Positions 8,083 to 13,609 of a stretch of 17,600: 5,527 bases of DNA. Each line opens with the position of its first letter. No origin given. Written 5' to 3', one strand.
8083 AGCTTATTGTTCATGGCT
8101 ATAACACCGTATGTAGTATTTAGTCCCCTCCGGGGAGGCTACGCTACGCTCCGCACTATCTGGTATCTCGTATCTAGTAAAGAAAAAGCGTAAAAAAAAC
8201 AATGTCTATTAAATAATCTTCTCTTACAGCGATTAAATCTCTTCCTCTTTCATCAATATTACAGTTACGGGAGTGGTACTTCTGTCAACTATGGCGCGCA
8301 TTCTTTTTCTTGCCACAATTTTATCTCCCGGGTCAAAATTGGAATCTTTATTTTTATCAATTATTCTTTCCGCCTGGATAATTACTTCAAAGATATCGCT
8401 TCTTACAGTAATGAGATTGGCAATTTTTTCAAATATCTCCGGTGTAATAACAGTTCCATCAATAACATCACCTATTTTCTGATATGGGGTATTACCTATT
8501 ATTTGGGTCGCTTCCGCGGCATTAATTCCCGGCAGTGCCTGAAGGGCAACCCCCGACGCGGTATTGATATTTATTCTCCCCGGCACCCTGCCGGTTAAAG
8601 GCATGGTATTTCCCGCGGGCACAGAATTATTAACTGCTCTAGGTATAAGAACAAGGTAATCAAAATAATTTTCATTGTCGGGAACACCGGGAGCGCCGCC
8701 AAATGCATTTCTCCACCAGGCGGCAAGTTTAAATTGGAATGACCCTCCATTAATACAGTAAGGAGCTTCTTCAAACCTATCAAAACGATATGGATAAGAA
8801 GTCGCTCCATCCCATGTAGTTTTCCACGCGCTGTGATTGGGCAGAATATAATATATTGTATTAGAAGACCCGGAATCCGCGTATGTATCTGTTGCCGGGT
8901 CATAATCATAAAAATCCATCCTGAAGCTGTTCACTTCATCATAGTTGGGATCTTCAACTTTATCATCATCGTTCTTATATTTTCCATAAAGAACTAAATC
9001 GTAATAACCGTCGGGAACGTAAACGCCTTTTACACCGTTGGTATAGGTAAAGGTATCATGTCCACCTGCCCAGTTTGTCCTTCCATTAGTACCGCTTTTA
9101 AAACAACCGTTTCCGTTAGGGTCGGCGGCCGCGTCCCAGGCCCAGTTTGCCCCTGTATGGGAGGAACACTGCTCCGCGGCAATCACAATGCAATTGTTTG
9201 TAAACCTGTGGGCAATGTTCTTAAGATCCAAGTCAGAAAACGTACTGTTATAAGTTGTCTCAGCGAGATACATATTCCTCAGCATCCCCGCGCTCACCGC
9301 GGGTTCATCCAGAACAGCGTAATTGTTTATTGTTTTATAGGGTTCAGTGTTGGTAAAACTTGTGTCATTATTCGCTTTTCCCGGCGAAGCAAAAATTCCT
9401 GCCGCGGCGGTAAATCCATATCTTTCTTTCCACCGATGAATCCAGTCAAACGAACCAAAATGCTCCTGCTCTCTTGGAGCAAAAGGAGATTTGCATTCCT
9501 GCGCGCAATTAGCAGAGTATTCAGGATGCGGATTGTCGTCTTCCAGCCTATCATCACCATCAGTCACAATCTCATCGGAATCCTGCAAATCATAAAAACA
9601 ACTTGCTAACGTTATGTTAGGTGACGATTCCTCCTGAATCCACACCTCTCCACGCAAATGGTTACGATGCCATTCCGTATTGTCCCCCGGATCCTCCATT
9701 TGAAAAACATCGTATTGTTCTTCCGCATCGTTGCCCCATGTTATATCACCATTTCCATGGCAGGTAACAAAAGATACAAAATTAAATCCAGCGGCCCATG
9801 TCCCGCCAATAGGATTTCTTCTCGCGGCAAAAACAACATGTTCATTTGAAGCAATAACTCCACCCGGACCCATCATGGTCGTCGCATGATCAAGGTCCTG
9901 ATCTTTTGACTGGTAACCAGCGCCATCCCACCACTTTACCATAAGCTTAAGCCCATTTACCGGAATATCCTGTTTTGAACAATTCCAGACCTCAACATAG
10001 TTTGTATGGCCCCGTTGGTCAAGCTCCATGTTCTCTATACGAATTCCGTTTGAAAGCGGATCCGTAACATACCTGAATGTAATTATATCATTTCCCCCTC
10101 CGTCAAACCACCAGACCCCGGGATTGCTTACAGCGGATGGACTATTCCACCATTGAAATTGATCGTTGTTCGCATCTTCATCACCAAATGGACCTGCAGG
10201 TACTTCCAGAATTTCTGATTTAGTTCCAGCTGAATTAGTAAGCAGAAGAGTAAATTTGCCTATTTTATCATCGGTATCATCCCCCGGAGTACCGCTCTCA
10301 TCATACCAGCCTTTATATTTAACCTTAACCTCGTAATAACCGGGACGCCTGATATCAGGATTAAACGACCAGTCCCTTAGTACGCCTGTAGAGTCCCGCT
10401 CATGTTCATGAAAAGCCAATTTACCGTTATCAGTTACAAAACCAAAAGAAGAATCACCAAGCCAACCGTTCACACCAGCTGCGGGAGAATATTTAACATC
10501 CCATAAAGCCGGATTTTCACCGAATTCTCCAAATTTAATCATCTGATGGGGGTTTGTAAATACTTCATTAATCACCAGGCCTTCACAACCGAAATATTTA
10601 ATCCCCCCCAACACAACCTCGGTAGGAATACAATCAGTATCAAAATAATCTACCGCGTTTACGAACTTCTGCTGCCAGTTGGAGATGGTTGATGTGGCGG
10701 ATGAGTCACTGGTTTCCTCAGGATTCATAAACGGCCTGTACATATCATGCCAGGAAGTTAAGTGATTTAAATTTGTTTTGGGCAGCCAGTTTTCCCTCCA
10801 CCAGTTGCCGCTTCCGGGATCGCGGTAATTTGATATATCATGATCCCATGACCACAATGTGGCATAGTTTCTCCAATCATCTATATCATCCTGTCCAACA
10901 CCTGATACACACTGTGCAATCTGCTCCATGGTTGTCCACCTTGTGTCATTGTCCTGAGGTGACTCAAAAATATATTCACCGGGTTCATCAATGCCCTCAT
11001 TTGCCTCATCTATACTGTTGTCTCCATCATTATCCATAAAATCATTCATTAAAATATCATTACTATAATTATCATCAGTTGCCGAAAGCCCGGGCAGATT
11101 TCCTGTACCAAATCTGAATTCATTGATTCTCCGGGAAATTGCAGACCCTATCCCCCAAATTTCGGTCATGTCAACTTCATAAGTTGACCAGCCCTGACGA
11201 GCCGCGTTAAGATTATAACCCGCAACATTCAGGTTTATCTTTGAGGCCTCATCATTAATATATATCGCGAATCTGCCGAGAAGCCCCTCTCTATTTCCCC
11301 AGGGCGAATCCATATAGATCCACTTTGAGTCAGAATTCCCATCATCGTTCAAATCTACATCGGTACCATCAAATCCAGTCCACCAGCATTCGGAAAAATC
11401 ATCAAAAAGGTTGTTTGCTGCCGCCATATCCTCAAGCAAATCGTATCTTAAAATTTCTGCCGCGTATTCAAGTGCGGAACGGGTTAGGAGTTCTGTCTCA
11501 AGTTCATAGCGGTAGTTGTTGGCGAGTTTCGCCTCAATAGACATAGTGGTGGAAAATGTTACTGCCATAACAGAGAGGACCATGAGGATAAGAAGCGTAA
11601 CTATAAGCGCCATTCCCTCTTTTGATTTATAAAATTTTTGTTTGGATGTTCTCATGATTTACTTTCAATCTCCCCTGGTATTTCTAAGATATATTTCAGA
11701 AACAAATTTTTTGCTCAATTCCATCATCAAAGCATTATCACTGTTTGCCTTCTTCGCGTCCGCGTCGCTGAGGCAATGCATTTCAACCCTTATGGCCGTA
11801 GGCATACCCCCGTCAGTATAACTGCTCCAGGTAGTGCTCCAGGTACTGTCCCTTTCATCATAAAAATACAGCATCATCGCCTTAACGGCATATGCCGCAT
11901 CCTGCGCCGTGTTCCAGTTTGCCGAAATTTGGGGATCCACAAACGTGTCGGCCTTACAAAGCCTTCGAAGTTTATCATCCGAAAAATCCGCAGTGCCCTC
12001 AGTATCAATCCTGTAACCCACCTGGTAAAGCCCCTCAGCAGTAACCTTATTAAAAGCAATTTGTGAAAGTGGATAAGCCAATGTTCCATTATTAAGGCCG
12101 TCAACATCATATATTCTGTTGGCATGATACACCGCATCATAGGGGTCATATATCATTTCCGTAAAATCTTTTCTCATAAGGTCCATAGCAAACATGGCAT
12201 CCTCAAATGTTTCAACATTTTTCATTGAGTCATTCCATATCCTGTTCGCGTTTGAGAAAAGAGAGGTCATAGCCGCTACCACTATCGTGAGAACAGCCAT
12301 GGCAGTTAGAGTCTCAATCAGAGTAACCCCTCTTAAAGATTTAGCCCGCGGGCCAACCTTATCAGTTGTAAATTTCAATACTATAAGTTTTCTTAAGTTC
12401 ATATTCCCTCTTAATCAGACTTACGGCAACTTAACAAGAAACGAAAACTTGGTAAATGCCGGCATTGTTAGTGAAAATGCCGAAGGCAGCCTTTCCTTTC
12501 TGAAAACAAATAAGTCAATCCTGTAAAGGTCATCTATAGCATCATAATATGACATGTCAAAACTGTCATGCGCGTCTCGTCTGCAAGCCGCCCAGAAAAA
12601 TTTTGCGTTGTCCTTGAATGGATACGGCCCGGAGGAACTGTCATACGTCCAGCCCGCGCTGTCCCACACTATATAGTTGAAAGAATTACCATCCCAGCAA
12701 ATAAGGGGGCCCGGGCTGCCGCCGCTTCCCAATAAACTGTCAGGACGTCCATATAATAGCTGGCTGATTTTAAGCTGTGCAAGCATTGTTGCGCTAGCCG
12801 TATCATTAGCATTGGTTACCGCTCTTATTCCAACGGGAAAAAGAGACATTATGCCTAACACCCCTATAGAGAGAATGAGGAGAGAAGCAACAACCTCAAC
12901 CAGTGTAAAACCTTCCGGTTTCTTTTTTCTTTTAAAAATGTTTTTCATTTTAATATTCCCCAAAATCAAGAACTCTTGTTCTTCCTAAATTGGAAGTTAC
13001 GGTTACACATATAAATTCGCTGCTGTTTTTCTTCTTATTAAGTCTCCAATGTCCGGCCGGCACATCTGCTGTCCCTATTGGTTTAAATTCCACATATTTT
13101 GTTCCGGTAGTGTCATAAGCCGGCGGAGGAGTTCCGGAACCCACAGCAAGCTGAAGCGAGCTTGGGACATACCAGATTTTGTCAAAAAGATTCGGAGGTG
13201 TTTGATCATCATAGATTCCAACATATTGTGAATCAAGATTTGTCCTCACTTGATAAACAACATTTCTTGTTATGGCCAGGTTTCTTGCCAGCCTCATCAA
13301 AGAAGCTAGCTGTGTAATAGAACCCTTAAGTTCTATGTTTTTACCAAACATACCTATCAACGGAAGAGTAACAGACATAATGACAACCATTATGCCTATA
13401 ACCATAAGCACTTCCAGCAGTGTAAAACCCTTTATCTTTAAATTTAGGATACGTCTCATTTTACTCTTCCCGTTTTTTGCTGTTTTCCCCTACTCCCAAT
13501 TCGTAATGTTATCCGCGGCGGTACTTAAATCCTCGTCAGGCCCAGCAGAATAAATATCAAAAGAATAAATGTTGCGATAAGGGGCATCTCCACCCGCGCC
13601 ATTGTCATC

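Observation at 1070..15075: Orphan pseudopilus operon linked to H-X9-DG pilins and an adhesin/membrane-protein/lipase cassette: candidate uncharacterised type-IV-filament surface or secretion system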

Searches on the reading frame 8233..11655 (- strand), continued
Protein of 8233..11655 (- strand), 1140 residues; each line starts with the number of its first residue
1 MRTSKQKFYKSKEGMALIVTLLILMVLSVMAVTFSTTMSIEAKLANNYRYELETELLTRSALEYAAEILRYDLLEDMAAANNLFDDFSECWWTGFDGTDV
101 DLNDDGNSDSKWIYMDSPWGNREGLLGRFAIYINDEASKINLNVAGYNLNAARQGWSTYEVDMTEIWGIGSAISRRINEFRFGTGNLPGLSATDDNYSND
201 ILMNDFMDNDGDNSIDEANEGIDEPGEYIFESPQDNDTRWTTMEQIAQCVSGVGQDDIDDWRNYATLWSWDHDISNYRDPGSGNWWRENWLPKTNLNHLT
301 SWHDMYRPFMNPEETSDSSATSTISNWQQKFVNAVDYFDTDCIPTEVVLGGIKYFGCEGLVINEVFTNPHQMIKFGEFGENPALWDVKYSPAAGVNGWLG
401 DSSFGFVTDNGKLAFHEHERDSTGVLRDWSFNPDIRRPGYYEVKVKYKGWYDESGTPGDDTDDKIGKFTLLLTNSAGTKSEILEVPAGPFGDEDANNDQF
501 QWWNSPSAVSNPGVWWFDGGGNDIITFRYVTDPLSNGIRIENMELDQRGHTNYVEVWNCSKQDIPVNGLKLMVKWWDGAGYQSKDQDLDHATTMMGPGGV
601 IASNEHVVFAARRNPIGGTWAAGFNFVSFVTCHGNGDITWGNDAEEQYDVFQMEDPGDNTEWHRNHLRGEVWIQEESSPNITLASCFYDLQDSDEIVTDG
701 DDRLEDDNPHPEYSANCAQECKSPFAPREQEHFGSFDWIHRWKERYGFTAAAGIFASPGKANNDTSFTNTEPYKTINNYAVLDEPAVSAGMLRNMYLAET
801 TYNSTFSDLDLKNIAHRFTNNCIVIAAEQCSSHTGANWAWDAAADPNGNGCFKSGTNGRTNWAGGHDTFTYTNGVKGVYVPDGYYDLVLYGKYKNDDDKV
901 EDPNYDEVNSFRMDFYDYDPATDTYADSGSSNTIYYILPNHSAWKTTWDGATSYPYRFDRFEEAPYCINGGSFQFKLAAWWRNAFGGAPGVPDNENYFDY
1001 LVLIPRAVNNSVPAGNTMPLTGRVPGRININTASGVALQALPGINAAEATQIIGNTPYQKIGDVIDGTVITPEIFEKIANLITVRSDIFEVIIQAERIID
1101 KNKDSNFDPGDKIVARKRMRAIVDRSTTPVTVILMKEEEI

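Call 59: fold_search(model_id=the predicted structure, library=pdb)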
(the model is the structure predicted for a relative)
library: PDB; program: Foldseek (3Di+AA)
matches with E <= 10: 816; with E <= 0.001: 3
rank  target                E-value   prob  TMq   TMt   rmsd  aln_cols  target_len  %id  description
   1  5x7o_A                1.2e-04  0.82  0.08  0.07  30.9       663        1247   10  Crystal structure of Paenibacillus sp. 598K alpha-1,6-glucosyltransferase (released 2017-07-26)
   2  2cdo_A                4.6e-04  1.00  0.09  0.54   7.3       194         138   13  structure of agarase carbohydrate binding module in complex with neoagarohexaose (released 2006-02-16)
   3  2cdp_D                8.6e-04  1.00  0.09  0.56   8.1       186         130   14  Structure of a CBM6 in complex with neoagarohexaose (released 2006-02-08)
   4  2cdo_C                1.3e-03  1.00  0.09  0.57   5.7       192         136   11  structure of agarase carbohydrate binding module in complex with neoagarohexaose (released 2006-02-16)
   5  2cdo_B                1.4e-03  1.00  0.09  0.54   7.4       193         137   14  structure of agarase carbohydrate binding module in complex with neoagarohexaose (released 2006-02-16)
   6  2cdp_B                2.9e-03  1.00  0.09  0.58   7.2       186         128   16  Structure of a CBM6 in complex with neoagarohexaose (released 2006-02-08)
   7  7ehg_E                3.3e-03  1.00  0.09  0.59   9.9       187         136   14  Crystal Structure of MiXBM (released 2022-03-30)
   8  5lf2_A                3.6e-03  0.95  0.09  0.27  11.9       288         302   12  Crystal structure of laminin beta2 LE5-LF-LE6 (released 2016-07-27)
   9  7ehg_F                4.5e-03  1.00  0.09  0.60   9.9       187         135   14  Crystal Structure of MiXBM (released 2022-03-30)
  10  9a1f_T                5.0e-03  0.98  0.07  0.21   5.9       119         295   16  Integrative structure of the XcpGHIJK pseudo pilus filament model of a type II secretion system (released 2021-06-18)
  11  8kcw_A                7.2e-03  0.30  0.06  0.10  14.7       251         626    7  Cryo-EM structure of human SIDT1 bound to cholesterol (released 2024-06-12)
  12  6utu_C                9.5e-03  1.00  0.08  0.29   3.9       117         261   18  Crystal structure of minor pseudopilin ternary complex of XcpVWX from the Type 2 secretion system of Pseudomonas aerug (released 2020-09-02)
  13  8v38_A                1.1e-02  0.20  0.06  0.09  14.3       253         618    8  Structure of the human systemic RNAi defective transmembrane protein 1 (hSIDT1) (released 2024-06-26)
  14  6za2_B                1.4e-02  0.69  0.09  0.09  16.7       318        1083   10  Crystal structure of dimeric latent PorU from Porphyromonas gingivalis (released 2021-09-29)
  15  7qx6                  1.5e-02  0.97  0.09  0.14  12.1       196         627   13  mosquitocidal Cry11Aa-E583Q determined at pH 7 from naturally-occurring nanocrystals by Serial femtosecond crystallograp (released 2022-07-27)
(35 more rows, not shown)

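Call 70: search_solved_structures(query=A1, max_evalue=1)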
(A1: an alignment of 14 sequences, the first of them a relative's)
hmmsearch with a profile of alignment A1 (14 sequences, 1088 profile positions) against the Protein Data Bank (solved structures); distinct sequences matched with E-value up to 1: 9.
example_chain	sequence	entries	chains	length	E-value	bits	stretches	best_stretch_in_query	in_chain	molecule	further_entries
9yi2_A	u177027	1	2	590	1.1e-09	39.9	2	973-1032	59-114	Endonuclease/exonuclease/phosphatase family domain-containing protein 1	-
8dfk_A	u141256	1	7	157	1.5e-07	32.9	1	975-1040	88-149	ComE operon protein 1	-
8dss_A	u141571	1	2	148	4.6e-06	28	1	974-1033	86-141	ComE operon protein 1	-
5vtm_X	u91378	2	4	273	0.0012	19.9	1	971-1009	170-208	Type II secretion system protein K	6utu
2duy_A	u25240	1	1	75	0.0041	18.2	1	972-1033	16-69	Competence protein ComEA-related protein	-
2oce_A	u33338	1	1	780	0.029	15.4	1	975-1035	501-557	Hypothetical protein PA5201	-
3bzc_A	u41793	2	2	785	0.029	15.4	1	975-1035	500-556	Tex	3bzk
8xr6_U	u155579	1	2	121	0.15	13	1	975-1027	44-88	PsbU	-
8wb4_U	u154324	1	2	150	0.24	12.4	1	975-1027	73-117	Photosystem II reaction center protein U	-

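Call 88: search_protein_families(library=pfam, max_evalue=10, proteins=[window:8233-11655:-, P0011, P0012])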
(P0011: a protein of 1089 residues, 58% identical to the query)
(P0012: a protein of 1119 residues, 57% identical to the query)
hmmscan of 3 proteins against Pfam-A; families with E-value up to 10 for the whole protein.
window:8233-11655:- (1140 aa): 4 families
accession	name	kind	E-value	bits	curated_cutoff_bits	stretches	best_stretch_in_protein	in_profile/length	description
PF12836.13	HHH_3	-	1.1e-06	29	27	1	1027-1083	5-65/65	Helix-hairpin-helix motif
PF14341.11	PilX_N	-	1.6e-05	25.3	25.5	1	14-49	2-37/51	PilX N-terminal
PF06514.17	PsbU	-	0.0035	17.8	24.5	1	1022-1080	9-70/93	Photosystem II 12 kDa extrinsic protein (PsbU)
PF11401.13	Tetrabrachion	-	0.022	15.2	27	1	1068-1094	14-40/49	Tetrabrachion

P0011 (1089 aa): 5 families
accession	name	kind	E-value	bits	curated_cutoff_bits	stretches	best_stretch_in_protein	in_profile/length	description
PF12836.13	HHH_3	-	7e-13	48.9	27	1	971-1031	5-65/65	Helix-hairpin-helix motif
PF14341.11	PilX_N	-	2.6e-05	24.5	25.5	1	14-49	2-37/51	PilX N-terminal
PF06514.17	PsbU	-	0.0006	20.2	24.5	1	966-1035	9-77/93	Photosystem II 12 kDa extrinsic protein (PsbU)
PF03934.19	T2SSK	-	0.0023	18.7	24.2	1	972-1032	1-62/63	Type II secretion system (T2SS), protein K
PF14520.12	HHH_5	-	0.21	12.5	27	0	982-1000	37-55/57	Helix-hairpin-helix domain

P0012 (1119 aa): 3 families
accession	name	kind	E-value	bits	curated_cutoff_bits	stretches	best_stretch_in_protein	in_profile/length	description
PF12836.13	HHH_3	-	8.9e-08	32.6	27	1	994-1034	5-45/65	Helix-hairpin-helix motif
PF14341.11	PilX_N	-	2.7e-05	24.5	25.5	1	14-49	2-37/51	PilX N-terminal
PF00932.25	LTD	-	0.0097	16.7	34.3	1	531-643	9-95/109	Lamin Tail Domain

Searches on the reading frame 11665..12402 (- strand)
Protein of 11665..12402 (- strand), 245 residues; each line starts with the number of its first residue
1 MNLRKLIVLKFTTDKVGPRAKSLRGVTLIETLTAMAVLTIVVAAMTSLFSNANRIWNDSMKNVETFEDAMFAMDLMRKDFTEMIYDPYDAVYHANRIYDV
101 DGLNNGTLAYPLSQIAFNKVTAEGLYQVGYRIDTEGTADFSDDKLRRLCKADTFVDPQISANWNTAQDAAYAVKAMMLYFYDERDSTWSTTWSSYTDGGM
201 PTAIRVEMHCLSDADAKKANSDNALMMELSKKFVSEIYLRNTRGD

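Call 4: search_protein_families(library=pfam, max_evalue=0.01, proteins=[window:11665-12402:-])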
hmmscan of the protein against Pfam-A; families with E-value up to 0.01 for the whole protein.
window:11665-12402:- (245 aa): 1 family
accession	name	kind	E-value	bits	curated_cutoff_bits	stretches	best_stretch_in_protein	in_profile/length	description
PF07963.17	N_methyl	-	0.00025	20.9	21.2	1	24-45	5-26/27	Prokaryotic N-terminal methylation motif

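Call 6: search_protein_families(library=ncbifam, max_evalue=0.01, proteins=[window:11665-12402:-])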
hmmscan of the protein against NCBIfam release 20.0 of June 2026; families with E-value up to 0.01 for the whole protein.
window:11665-12402:- (245 aa): 6 families
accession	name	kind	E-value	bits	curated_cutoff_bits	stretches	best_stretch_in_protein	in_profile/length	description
TIGR02599.1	TIGR02599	subfamily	4.8e-09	35.9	256.5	1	25-90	1-66/361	Verru_Chthon cassette protein C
TIGR01711.1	gspJ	equivalog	9.5e-07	28.8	64.85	0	24-87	1-64/192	type II secretion system minor pseudopilin GspJ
TIGR02523.1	type_IV_pilV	equivalog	0.00029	21.4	52.2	1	24-79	2-57/139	type IV pilus modification protein PilV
TIGR01707.1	gspI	equivalog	0.00043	20.7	44.35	1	25-74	1-43/101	type II secretion system minor pseudopilin GspI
NF041013.1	T4P_ComGE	equivalog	0.0051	16.9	49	1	21-45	1-25/83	competence type IV pilus minor pilin ComGE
TIGR02532.1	IV_pilin_GFxxxE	domain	0.0058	16.4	16.3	1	24-45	2-23/24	prepilin-type N-terminal cleavage/methylation domain-containing protein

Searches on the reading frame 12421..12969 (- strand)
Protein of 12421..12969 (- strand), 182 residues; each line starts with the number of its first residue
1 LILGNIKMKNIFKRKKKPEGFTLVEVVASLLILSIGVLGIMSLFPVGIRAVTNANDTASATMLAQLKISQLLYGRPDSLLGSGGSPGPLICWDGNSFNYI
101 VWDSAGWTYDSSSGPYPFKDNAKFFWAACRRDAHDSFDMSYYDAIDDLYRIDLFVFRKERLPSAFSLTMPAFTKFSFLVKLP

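Call 4: search_protein_families(library=pfam, max_evalue=0.01, proteins=[window:12421-12969:-])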
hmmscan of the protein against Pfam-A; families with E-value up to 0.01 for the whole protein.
window:12421-12969:- (182 aa): 1 family
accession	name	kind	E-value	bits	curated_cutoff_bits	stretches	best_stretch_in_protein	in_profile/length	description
PF07963.17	N_methyl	-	4.6e-06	26.4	21.2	1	17-40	3-26/27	Prokaryotic N-terminal methylation motif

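Call 6: search_protein_families(library=ncbifam, max_evalue=0.01, proteins=[window:12421-12969:-])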
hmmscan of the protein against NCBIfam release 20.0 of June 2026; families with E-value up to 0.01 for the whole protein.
window:12421-12969:- (182 aa): 6 families
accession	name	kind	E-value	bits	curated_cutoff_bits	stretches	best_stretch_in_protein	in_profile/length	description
TIGR02523.1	type_IV_pilV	equivalog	1.8e-09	38.2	52.2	1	19-65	2-48/139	type IV pilus modification protein PilV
TIGR02598.1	TIGR02598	subfamily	0.00017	21.8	51.4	1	20-65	1-47/151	Verru_Chthon cassette protein B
TIGR01707.1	gspI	equivalog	0.00028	21.3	44.35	1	20-84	1-66/101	type II secretion system minor pseudopilin GspI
TIGR02532.1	IV_pilin_GFxxxE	domain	0.00047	19.9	16.3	1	20-40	3-23/24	prepilin-type N-terminal cleavage/methylation domain-containing protein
NF041002.1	pilin_ComGF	equivalog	0.00092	19.5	80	1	19-54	2-37/139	competence type IV pilus minor pilin ComGF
NF047828.1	T3SSXpsI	equivalog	0.0074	16.3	150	0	20-71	3-54/132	type II secretion system protein XpsI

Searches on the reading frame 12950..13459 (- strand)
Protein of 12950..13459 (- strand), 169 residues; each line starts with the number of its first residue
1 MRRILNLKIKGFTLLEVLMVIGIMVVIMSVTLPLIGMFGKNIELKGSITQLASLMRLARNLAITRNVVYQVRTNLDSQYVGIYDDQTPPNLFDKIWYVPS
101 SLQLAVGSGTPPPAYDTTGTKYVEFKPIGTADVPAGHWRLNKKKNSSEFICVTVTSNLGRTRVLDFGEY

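Call 5: search_protein_families(library=pfam, max_evalue=0.01, proteins=[window:12950-13459:-])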
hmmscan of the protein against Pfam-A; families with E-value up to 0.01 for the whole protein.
window:12950-13459:- (169 aa): 2 families
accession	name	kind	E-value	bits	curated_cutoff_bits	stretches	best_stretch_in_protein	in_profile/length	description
PF12019.13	GspH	-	6.9e-05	23.7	21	1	49-156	3-106/108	Type II transport protein GspH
PF07963.17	N_methyl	-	0.0001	22.1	21.2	1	8-31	3-26/27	Prokaryotic N-terminal methylation motif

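Call 7: search_protein_families(library=ncbifam, max_evalue=0.01, proteins=[window:12950-13459:-])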
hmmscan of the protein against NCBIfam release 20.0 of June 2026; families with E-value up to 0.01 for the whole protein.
window:12950-13459:- (169 aa): 10 families
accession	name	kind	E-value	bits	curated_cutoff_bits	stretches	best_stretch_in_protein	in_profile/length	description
NF040982.1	ComGD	equivalog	1.6e-09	38.3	70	1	9-102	1-93/139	competence type IV pilus minor pilin ComGD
TIGR02596.1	TIGR02596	subfamily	5.1e-08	33.2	70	1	12-72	1-61/196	Verru_Chthon cassette protein D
TIGR01708.2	typeII_sec_gspH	equivalog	9.5e-07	29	80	1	10-74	2-66/169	type II secretion system minor pseudopilin GspH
NF041013.1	T4P_ComGE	equivalog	7.4e-06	26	49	1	8-37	2-31/83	competence type IV pilus minor pilin ComGE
NF007800.0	PRK10506.1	equivalog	5.9e-05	22.9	158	1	8-78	7-77/163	prepilin peptidase-dependent protein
TIGR02532.1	IV_pilin_GFxxxE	domain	0.00015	21.5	16.3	1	10-32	2-24/24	prepilin-type N-terminal cleavage/methylation domain-containing protein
NF041002.1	pilin_ComGF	equivalog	0.00018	21.7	80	1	9-51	1-43/139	competence type IV pilus minor pilin ComGF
NF040999.1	pilin_ComGC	equivalog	0.00081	19.5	75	1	10-47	2-39/84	competence type IV pilus major pilin ComGC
NF047827.1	T3SSXpsH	equivalog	0.0038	17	160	1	10-69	1-60/145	type II secretion system protein XpsH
NF007862.0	PRK10574.1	equivalog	0.0093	16.1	138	0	9-34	4-29/145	prepilin peptidase-dependent pilin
